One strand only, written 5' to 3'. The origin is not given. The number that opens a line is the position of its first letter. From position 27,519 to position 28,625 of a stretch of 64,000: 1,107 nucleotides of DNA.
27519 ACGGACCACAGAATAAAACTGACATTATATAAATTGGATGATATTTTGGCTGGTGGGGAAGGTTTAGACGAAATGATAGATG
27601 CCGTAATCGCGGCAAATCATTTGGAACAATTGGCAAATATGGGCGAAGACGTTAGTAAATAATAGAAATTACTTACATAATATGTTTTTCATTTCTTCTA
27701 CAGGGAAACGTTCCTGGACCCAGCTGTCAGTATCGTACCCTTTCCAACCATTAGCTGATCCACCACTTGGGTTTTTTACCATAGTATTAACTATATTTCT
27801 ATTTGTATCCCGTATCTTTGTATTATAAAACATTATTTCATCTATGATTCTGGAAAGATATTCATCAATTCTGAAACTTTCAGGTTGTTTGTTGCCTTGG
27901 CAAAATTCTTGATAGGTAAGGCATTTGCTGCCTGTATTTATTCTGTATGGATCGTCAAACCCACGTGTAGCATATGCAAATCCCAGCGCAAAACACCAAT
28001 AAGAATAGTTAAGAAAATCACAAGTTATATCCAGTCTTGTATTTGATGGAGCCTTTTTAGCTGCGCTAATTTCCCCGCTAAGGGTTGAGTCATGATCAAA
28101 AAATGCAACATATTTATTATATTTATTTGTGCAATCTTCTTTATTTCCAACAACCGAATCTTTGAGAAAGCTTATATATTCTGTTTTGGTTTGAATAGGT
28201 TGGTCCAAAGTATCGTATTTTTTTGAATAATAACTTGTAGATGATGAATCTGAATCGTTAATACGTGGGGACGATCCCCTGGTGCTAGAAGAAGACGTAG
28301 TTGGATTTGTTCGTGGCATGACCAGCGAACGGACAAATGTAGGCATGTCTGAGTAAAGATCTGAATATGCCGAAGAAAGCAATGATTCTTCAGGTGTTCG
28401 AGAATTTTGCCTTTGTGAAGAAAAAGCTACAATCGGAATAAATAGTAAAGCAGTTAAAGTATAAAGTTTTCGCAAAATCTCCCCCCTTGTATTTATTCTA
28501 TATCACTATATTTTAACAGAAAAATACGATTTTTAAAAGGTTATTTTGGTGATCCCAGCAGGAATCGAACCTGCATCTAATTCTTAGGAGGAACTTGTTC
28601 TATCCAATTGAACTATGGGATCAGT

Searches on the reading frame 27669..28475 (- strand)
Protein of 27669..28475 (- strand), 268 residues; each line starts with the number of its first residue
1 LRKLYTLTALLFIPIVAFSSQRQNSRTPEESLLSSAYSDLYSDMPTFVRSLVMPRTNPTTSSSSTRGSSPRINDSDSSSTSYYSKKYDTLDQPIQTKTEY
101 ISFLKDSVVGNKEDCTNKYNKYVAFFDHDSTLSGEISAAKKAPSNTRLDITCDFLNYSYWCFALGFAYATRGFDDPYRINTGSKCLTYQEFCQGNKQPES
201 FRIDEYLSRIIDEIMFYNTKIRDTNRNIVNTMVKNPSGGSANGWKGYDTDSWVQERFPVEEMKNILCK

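Call 4: search_protein_families(library=pfam, proteins=[window:27669-28475:-], max_evalue=1)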
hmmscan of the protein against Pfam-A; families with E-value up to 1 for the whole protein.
window:27669-28475:- (268 aa): 0 families

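Call 5: search_protein_families(library=ncbifam, proteins=[window:27669-28475:-], max_evalue=1)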
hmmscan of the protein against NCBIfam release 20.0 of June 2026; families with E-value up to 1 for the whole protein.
window:27669-28475:- (268 aa): 0 families

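Call 52: search_protein_families(library=phrogs, proteins=[window:27669-28475:-], max_evalue=0.1)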
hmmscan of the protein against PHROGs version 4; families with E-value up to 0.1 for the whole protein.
window:27669-28475:- (268 aa): 0 families
